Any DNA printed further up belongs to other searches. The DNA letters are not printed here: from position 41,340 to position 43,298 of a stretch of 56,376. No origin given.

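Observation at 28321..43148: Candidate soluble Hdr-coupled fumarate reductase supercomplex: fumarase-hdrCBAA'-hdrCBA(fused)-mvhD-fdhB-like-frdBA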

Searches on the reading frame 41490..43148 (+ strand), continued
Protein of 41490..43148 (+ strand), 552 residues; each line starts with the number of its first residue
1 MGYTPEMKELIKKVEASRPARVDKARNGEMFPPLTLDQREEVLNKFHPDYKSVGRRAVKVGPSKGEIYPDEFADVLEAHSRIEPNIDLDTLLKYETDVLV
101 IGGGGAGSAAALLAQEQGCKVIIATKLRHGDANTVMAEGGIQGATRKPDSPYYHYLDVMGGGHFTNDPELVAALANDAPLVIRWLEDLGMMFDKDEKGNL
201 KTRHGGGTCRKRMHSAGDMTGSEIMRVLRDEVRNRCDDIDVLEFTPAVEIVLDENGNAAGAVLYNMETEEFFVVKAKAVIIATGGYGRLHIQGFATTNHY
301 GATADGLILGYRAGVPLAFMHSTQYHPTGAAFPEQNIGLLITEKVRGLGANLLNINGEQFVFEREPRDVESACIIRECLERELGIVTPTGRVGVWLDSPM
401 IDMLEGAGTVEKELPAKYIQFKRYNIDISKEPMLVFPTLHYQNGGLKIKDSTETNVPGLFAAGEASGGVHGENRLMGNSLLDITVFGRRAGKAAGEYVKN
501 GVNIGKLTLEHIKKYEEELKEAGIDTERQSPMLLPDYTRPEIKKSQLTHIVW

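Call 21: find_encoding_contigs(protein=window:41490-43148:+, flank=3000, max_places=3)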
Protein window:41490-43148:+ (552 aa): 5 contigs read that carry it; 3 places shown.
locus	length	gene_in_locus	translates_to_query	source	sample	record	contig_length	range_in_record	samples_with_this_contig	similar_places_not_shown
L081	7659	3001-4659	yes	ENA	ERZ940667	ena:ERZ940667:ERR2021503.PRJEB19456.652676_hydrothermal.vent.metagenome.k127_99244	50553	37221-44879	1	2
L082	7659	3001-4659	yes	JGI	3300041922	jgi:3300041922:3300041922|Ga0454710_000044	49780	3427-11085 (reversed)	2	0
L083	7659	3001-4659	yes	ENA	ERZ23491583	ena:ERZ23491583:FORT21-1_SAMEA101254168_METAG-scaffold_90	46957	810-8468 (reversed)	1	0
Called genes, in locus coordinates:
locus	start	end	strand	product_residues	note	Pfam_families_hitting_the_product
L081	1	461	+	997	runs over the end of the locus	PF00890:FAD_binding_2 (weak), PF01134:GIDA (weak), PF01946:Thi4 (weak), PF07992:Pyr_redox_2 (weak), PF13450:NAD_binding_8 (weak), PF13187:Fer4_9, PF00890:FAD_binding_2, PF07992:Pyr_redox_2, +23 more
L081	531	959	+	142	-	PF02662:FlpD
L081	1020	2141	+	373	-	PF13534:Fer4_17 (faint), PF00037:Fer4 (faint), PF13183:Fer4_8, PF13237:Fer4_10 (faint)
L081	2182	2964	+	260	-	PF13534:Fer4_17 (faint), PF00037:Fer4 (faint), PF12838:Fer4_7, PF13183:Fer4_8 (weak), PF13187:Fer4_9, PF13237:Fer4_10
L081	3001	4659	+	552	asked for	PF00890:FAD_binding_2, PF01134:GIDA (faint), PF01266:DAO (weak), PF03486:HI0933_like (faint), PF07992:Pyr_redox_2 (faint)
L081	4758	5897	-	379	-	PF01266:DAO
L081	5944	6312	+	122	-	PF11969:DcpS_C, PF01230:HIT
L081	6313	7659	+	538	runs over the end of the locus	PF03193:RsgA_GTPase (faint), PF13167:GTP-bdg_N, PF16360:GTP-bdg_M, PF00009:GTP_EFTU (faint), PF01926:MMR_HSR1, PF02421:FeoB_N (weak)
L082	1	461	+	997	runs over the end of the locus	PF00890:FAD_binding_2 (weak), PF01134:GIDA (weak), PF01946:Thi4 (weak), PF07992:Pyr_redox_2 (weak), PF13450:NAD_binding_8 (weak), PF13187:Fer4_9, PF00890:FAD_binding_2, PF07992:Pyr_redox_2, +23 more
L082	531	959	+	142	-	PF02662:FlpD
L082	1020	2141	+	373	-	PF13534:Fer4_17 (faint), PF00037:Fer4 (faint), PF13183:Fer4_8, PF13237:Fer4_10 (faint)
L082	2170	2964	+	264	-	PF13534:Fer4_17 (faint), PF00037:Fer4 (faint), PF13183:Fer4_8 (weak), PF13237:Fer4_10, PF12838:Fer4_7, PF13187:Fer4_9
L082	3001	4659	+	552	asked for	PF00890:FAD_binding_2, PF01134:GIDA (faint), PF01266:DAO (weak), PF03486:HI0933_like (faint), PF07992:Pyr_redox_2 (faint)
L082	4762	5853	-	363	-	PF01266:DAO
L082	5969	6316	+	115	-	PF01230:HIT, PF11969:DcpS_C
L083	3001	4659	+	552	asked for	PF00890:FAD_binding_2, PF01134:GIDA (faint), PF01266:DAO (weak), PF03486:HI0933_like (faint), PF07992:Pyr_redox_2 (faint)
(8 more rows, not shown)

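Call 35: search_solved_structures(query=window:41760-43148:+, show_alignments=5, max_evalue=1e-45)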
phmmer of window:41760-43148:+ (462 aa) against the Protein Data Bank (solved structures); distinct sequences matched with E-value up to 1e-45: 28.
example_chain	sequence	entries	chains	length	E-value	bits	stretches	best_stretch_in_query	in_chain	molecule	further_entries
7d6v_A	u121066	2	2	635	3.2e-71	243.6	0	3-276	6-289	Succinate dehydrogenase subunit A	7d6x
6lum_A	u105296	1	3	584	1.2e-54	188.9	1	4-411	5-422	Succinate dehydrogenase subunit A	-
8b6g_CA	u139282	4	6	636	2.1e-50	175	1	4-412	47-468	Succinate dehydrogenase [ubiquinone] flavoprotein subunit, mitochondrial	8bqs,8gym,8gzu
1nek_A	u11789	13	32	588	2.8e-50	174.5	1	5-406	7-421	Succinate dehydrogenase flavoprotein subunit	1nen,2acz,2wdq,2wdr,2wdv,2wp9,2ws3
1d4d_A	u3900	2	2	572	6.2e-49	170.1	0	3-288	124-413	FLAVOCYTOCHROME C FUMARATE REDUCTASE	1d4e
1d4c_A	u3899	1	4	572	9.8e-49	169.4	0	3-288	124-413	FLAVOCYTOCHROME C FUMARATE REDUCTASE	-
1yq3_A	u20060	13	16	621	3.3e-48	167.7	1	3-413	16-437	Succinate dehydrogenase flavoprotein subunit | Succinate dehydrogenase [ubiquinone] flavoprotein subunit, mitochondrial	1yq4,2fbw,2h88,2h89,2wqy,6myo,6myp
5kxj_A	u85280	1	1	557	3.6e-48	167.6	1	6-400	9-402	L-aspartate oxidase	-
1chu_A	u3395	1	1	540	5.8e-48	166.9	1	3-401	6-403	PROTEIN (L-ASPARTATE OXIDASE)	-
3p4p_A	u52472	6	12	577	6.9e-48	166.6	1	4-420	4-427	Fumarate reductase flavoprotein subunit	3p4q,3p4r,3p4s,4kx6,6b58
1kf6_A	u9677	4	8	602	8.1e-48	166.4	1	4-420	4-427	FUMARATE REDUCTASE FLAVOPROTEIN | Fumarate reductase flavoprotein subunit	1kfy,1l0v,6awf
9fzl_2M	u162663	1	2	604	1e-47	166.1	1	7-410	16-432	Succinate dehydrogenase [ubiquinone] flavoprotein subunit, mitochondrial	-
9fq7_2M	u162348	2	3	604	1e-47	166.1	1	7-410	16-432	Succinate dehydrogenase [ubiquinone] flavoprotein subunit, mitochondrial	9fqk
5vpn_A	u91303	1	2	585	1.7e-47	165.3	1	4-420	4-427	Fumarate reductase flavoprotein subunit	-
2b76_A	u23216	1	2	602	1.9e-47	165.2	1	4-420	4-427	Fumarate reductase flavoprotein subunit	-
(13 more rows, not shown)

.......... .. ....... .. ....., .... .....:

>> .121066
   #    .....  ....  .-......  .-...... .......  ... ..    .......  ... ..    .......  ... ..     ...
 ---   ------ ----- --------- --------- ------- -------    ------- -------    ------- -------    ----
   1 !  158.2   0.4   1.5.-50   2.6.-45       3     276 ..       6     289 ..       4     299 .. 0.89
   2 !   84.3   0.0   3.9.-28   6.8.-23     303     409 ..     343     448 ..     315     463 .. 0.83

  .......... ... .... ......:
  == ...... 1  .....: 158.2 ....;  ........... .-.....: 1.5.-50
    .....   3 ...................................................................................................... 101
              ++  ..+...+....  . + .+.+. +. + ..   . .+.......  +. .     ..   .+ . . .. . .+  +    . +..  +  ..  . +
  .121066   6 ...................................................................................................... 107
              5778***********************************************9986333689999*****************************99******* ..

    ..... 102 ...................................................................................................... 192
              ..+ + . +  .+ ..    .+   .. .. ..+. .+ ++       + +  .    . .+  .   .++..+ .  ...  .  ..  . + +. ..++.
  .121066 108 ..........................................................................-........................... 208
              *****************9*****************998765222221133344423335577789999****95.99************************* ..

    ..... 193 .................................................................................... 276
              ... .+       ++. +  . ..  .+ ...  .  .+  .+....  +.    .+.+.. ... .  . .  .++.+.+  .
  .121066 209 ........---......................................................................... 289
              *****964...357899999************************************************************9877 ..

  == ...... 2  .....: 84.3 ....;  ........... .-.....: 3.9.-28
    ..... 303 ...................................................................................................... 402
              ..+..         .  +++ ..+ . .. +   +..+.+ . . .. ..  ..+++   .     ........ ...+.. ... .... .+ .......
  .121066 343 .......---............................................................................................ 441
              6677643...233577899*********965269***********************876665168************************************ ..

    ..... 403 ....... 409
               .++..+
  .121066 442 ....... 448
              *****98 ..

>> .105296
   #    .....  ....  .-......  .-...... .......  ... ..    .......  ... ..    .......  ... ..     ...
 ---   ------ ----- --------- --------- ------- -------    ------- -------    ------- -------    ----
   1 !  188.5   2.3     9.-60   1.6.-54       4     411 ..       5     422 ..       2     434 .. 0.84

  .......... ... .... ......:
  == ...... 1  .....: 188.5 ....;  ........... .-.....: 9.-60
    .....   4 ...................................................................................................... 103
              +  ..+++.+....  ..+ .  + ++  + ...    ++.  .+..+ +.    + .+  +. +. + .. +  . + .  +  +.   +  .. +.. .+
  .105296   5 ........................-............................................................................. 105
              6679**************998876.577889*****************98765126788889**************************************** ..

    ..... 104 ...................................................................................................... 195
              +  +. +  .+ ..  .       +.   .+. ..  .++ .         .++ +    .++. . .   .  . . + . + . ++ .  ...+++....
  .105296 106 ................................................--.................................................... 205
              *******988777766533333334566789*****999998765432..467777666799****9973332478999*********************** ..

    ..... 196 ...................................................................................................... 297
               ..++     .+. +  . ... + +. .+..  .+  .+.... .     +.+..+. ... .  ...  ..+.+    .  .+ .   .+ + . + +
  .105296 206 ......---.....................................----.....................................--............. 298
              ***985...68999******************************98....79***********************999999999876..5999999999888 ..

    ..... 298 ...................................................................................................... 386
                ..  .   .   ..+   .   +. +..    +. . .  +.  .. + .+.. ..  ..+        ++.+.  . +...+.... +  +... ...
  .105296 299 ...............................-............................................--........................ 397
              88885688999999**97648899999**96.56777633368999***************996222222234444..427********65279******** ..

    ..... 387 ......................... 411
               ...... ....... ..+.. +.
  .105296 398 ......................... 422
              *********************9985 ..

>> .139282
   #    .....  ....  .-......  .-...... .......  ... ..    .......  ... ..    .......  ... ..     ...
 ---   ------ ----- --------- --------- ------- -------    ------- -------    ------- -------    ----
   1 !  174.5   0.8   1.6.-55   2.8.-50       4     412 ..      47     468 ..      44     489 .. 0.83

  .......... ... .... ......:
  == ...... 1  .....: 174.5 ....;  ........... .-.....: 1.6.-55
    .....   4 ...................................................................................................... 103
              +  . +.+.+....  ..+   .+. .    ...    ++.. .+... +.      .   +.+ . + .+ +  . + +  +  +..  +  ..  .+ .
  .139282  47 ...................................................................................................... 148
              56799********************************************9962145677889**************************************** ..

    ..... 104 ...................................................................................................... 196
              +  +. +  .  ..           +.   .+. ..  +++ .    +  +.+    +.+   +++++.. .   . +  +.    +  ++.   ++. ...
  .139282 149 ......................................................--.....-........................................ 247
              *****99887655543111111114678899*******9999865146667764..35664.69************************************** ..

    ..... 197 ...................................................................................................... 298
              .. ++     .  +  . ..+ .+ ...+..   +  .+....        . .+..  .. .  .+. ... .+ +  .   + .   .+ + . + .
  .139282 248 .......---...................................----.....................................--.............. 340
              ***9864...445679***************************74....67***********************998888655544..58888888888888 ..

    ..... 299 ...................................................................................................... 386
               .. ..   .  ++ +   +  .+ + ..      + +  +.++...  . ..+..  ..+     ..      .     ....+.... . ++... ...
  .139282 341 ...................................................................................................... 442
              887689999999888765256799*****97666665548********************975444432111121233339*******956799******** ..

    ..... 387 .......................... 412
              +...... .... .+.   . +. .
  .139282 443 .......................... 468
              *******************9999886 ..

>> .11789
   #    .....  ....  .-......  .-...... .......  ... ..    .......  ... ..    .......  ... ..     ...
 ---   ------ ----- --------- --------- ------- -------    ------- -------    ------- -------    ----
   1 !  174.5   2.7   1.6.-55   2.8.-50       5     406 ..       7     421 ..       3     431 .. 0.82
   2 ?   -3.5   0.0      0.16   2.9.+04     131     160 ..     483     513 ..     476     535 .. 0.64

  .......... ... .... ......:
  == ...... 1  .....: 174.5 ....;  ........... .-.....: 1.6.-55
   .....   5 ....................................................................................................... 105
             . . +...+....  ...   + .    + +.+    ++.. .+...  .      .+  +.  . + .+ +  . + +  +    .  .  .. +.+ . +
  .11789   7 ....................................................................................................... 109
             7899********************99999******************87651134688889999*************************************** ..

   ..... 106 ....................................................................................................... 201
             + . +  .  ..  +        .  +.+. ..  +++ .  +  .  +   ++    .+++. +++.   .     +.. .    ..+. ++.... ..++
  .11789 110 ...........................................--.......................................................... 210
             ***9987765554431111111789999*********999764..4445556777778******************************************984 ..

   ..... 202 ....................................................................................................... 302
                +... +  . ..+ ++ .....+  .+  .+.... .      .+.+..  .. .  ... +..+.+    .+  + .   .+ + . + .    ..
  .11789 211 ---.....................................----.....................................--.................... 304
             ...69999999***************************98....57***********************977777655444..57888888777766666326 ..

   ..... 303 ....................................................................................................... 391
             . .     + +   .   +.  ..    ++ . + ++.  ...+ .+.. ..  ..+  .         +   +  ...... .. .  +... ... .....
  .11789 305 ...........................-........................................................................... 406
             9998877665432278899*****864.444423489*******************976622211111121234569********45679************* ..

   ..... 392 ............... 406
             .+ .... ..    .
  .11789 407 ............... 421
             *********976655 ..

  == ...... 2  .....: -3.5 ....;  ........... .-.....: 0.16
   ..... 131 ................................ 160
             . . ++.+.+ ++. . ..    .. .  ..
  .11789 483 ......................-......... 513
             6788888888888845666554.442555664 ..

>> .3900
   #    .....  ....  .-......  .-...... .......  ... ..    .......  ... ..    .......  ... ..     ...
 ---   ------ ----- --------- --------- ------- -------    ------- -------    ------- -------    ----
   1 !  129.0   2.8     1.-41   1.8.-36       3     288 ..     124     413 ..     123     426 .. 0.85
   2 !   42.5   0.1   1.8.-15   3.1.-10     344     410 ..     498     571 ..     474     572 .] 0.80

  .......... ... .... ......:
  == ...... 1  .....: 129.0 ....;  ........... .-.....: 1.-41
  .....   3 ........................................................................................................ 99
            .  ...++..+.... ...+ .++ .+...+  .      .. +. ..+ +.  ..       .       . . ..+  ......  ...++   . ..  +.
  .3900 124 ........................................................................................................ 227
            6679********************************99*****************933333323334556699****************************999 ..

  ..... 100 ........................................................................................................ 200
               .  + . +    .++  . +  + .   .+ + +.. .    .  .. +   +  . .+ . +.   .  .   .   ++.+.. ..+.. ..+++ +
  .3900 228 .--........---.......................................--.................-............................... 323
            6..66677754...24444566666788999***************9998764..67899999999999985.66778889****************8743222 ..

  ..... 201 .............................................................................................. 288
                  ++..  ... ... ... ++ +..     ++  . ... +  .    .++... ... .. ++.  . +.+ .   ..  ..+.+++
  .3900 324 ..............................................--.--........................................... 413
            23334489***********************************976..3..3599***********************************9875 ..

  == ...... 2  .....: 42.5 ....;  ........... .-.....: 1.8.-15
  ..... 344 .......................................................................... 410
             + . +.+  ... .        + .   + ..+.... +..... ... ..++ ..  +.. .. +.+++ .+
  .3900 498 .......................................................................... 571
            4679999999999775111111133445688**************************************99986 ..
